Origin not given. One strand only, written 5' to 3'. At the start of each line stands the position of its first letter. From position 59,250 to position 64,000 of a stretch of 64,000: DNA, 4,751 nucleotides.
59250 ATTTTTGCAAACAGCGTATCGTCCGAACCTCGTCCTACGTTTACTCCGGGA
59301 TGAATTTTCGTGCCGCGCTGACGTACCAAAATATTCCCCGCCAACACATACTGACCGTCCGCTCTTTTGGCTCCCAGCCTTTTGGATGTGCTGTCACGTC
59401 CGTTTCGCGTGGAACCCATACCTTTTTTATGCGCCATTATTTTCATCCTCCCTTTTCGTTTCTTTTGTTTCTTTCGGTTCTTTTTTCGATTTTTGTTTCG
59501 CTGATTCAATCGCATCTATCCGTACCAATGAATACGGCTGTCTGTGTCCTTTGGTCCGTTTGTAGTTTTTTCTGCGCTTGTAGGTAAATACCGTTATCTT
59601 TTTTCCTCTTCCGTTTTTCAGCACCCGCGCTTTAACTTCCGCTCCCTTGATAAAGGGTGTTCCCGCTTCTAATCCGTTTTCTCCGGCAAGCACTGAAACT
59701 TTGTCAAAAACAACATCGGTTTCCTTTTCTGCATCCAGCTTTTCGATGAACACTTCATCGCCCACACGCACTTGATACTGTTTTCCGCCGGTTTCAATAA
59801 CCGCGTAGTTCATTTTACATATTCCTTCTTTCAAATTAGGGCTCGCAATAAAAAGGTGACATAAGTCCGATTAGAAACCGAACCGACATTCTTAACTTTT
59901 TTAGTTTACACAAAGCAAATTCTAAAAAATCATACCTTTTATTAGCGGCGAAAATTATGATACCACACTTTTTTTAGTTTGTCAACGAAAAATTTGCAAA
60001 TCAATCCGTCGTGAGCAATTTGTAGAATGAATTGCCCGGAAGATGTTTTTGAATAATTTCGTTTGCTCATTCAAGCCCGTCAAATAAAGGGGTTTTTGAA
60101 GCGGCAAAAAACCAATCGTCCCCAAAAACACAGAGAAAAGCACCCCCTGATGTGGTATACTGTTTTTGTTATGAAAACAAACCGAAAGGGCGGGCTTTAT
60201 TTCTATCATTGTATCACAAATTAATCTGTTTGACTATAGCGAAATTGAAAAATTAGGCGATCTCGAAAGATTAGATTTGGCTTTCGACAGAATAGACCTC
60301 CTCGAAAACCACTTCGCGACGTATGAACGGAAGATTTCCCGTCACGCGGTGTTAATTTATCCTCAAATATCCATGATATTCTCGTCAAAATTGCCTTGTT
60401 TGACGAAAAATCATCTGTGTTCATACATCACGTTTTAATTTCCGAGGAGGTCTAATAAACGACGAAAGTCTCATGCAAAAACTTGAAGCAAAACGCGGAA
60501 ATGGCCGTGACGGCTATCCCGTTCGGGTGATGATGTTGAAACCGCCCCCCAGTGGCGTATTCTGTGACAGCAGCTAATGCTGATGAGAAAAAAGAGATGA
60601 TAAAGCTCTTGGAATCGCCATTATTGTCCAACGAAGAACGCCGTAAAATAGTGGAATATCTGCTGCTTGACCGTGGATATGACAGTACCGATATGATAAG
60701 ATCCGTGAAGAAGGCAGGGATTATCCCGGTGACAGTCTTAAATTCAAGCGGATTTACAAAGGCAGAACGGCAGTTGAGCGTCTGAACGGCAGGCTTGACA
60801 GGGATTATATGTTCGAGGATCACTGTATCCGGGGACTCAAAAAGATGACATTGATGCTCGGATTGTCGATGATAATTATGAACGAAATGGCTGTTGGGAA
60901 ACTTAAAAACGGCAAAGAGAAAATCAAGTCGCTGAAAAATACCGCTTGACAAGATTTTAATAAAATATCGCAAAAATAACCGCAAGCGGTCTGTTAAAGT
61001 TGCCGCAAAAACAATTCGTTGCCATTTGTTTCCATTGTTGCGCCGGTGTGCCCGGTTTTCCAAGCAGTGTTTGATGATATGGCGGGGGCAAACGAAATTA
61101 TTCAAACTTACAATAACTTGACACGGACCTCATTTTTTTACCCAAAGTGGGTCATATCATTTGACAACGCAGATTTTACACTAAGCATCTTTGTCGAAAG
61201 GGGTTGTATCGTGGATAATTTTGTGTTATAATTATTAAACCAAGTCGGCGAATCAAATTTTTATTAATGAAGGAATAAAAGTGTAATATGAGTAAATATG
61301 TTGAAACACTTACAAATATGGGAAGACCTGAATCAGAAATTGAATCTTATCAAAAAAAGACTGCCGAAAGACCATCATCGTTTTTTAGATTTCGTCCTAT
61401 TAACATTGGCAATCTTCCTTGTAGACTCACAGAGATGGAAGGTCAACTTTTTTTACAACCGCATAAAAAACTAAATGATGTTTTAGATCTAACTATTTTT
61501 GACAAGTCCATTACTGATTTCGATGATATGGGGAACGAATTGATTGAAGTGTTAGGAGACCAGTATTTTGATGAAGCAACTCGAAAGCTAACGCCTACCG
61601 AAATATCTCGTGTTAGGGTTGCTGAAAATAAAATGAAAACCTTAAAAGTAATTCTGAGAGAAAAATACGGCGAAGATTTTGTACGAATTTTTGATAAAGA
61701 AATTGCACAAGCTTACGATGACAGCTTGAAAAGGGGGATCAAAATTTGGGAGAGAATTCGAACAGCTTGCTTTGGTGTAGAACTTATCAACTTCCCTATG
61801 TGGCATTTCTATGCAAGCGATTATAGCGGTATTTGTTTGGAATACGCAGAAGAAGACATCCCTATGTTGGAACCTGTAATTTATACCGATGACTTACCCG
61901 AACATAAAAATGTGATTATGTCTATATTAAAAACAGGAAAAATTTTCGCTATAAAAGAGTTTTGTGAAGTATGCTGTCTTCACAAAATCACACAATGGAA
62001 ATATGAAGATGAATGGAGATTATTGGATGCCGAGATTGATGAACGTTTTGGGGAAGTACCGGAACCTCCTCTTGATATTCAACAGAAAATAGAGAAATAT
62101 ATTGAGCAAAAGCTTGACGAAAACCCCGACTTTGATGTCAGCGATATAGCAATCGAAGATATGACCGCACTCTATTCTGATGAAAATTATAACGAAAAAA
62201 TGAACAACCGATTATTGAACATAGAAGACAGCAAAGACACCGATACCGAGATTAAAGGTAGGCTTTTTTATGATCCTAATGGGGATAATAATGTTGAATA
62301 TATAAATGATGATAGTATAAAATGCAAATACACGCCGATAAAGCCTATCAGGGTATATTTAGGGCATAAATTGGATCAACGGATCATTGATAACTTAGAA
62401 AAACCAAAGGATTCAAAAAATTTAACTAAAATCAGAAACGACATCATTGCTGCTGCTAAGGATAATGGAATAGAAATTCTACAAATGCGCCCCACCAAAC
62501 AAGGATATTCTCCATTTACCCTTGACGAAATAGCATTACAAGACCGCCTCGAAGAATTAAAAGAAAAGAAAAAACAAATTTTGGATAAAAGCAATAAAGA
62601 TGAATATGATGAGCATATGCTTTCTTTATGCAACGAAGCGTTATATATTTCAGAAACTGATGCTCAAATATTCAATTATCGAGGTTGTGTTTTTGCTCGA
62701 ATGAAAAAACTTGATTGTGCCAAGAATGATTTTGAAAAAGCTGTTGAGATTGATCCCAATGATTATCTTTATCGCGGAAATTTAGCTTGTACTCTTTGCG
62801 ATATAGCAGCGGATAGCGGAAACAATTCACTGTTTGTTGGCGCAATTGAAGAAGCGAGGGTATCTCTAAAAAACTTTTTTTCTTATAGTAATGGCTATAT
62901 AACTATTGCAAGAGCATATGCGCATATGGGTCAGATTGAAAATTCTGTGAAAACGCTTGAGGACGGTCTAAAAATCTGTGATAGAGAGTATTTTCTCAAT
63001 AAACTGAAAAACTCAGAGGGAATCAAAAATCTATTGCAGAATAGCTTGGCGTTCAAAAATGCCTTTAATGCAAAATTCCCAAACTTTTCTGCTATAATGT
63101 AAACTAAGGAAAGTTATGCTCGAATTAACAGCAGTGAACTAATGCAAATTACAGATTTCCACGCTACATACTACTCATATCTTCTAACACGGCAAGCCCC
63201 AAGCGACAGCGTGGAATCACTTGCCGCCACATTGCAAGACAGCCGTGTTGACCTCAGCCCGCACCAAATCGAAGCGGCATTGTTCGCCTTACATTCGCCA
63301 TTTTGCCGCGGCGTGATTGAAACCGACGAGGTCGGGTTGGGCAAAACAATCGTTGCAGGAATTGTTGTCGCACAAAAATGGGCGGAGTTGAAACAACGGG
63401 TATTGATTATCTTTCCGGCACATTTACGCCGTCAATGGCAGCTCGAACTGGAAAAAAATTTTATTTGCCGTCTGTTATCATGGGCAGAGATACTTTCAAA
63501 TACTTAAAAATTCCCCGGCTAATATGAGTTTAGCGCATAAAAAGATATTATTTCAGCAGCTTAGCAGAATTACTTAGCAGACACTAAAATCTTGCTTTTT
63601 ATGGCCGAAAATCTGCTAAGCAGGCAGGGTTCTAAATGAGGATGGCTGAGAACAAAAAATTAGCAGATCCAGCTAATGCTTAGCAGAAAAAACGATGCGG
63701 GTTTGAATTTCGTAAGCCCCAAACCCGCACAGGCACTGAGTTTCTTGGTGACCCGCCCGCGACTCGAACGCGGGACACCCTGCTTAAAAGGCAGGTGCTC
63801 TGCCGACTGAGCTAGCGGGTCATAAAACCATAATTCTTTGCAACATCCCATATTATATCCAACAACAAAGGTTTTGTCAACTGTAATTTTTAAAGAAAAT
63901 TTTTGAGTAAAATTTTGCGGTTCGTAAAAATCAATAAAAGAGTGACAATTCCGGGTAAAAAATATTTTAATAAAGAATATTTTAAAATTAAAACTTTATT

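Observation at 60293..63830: Decayed integrated element beside tRNA-Lys(UUU): IS fragment, AT-rich TPR gene, helicase stump, and a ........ motif array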

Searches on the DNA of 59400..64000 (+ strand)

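Call 8: search_rna_families(source=window, start=59400, end=64000, threshold=evalue, max_evalue=1)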
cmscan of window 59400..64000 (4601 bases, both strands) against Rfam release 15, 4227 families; matches with E-value up to 1: 1.
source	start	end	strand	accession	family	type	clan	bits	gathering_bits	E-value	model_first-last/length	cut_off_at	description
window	63749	63821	-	RF00005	tRNA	Gene; tRNA;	CL00001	65.3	29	4.3e-13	1-71/71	no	tRNA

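Call 25: search_dna_similar(query=window:63500-63745:+, collection=plasmids, mode=distant, max_evalue=1)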
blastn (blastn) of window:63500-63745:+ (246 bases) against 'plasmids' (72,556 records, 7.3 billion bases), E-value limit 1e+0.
Records with a match: 1; places in all: 1; records where one place covers at least 80% of the query: 0.
Best place of each record, by identity: 80-90% 1.
By first word of the organism name: Rhizobium 1.
By predicted mobility (MOB-suite, as given by PLSDB): non-mobilizable 1.
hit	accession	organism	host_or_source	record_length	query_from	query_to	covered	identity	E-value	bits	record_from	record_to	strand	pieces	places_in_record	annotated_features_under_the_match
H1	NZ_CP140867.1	Rhizobium leguminosarum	Trifolium pratense,whole organism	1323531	35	68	14%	88.2%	6e-2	45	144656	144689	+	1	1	record has no annotation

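Call 26: search_dna_similar(query=window:63500-63745:+, collection=phages, mode=distant, max_evalue=1)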
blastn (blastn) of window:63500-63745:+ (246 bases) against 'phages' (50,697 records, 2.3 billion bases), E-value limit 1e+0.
No match.

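Call 70: search_dna_similar(query=window:60040-61115:+, collection=plasmids, mode=distant, max_evalue=0.001, max_rows=8)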
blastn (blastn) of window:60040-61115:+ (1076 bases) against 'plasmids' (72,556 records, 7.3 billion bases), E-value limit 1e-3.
No match.

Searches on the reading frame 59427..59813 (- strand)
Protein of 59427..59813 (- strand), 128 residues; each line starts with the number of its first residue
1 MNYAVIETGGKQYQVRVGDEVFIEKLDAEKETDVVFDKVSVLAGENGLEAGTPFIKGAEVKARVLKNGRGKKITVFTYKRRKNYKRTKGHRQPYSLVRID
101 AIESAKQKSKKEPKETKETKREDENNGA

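Call 12: find_encoding_contigs(protein=window:59427-59813:-, flank=10000, max_places=10)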
Protein window:59427-59813:- (128 aa): 1 contig read that carries it; 1 place shown.
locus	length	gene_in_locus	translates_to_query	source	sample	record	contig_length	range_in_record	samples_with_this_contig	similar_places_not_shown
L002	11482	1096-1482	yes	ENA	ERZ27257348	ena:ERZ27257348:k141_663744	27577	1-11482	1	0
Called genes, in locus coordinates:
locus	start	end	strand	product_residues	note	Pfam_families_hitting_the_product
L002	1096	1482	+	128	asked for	PF00829:Ribosomal_L21p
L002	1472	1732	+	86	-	PF01016:Ribosomal_L27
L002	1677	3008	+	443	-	PF01018:GTP1_OBG, PF01926:MMR_HSR1, PF02421:FeoB_N, PF09269:DUF1967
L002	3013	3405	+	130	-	PF00636:Ribonuclease_3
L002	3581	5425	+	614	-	PF02203:TarH, PF12729:4HB_MCP_1, PF00015:MCPsignal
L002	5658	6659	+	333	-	PF00072:Response_reg, PF13487:HD_5, PF01966:HD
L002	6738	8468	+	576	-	PF00041:fn3 (faint), PF21910:GH85_C (faint), PF13539:Peptidase_M15_4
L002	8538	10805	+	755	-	PF13306:LRR_5, PF18998:Flg_new_2, PF09479:Flg_new (faint), PF26182:Ig_NUP210_5th (faint), PF18998:Flg_new_2, PF02368:Big_2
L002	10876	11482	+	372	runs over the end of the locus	PF05222:AlaDh_PNT_N, PF01262:AlaDh_PNT_C, PF00070:Pyr_redox (faint)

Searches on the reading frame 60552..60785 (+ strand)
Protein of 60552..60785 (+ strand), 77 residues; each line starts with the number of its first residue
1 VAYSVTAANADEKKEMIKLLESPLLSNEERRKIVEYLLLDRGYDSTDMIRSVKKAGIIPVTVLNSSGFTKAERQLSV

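Call 7: search_protein_families(library=pfam, proteins=[window:60552-60785:+], max_evalue=0.1)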
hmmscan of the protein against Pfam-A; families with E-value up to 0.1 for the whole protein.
window:60552-60785:+ (77 aa): 1 family
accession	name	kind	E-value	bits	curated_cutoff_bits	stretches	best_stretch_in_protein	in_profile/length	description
PF01609.27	DDE_Tnp_1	-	0.0023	18.1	23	1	2-63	51-106/200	Transposase DDE domain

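Call 20: search_protein_families(library=ncbifam, proteins=[window:60552-60785:+], max_evalue=0.1)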
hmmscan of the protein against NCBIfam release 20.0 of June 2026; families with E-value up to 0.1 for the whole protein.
window:60552-60785:+ (77 aa): 4 families
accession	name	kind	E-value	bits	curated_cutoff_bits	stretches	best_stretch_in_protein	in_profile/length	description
NF033551.1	transpos_IS1182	equivalog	4.3e-06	25.9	270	1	2-65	283-343/488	IS1182 family transposase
NF033580.1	transpos_IS5_3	equivalog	7.6e-05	22.4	110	1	2-62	142-199/258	IS5 family transposase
NF033579.1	transpos_IS5_2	equivalog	0.029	13.9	140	1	16-60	165-208/289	IS5 family transposase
NF049929.1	TransRepsrRacR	equivalog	0.089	13.1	200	1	8-55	85-132/150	DNA-binding transcriptional repressor RacR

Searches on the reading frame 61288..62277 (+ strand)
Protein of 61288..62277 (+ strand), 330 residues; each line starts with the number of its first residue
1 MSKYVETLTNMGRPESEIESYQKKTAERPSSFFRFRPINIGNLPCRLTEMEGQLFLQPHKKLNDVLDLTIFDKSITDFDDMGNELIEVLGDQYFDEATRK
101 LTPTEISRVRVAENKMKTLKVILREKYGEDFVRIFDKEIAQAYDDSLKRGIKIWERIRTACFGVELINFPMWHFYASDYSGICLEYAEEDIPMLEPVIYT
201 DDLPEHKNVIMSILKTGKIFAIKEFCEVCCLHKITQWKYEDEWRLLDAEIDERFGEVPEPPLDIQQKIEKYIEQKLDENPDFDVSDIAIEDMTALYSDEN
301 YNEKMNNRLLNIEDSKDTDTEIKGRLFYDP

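Call 97: predict_structure(alignment_id=A4)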
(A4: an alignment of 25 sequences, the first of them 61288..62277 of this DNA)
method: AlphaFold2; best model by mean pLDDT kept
length: 330 residues; sequences in the alignment: 25
mean_pLDDT: 71.7   pTM: 0.70
mean pLDDT of the five models: 71.7, 71.4, 70.7, 68.8, 65.8
residues with pLDDT >= 90: 48; 70-90: 143; 50-70: 85; < 50: 54
segments of 3 or more residues with pLDDT < 50: 254-258, 276-278, 289-330
pLDDT, mean of each block of 10 residues (from residue 1): 64 76 90 88 83 82 69 59 67 74 91 89 94 86 77 80 89 82 89 87 70 61 73 88 81 50 65 53 50 43 41 41 30
secondary structure, 60 per line:
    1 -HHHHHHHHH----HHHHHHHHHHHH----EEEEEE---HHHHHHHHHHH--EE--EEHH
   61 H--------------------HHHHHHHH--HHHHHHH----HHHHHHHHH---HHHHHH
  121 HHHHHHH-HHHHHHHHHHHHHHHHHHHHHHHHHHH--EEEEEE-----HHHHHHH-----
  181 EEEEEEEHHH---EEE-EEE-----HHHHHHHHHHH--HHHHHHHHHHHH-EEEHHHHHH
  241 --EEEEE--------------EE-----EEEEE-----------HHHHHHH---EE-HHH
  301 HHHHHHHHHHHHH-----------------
elements in order: H2-10 H15-26 E31-36 H40-50 H82-89 H92-98 H103-111 H115-127 H129-155 E158-163 H169-175 E181-187 E194-196 E198-200 H206-216 H219-230 E232-234 H235-240 E243-247 E269-273 H285-291 H298-313
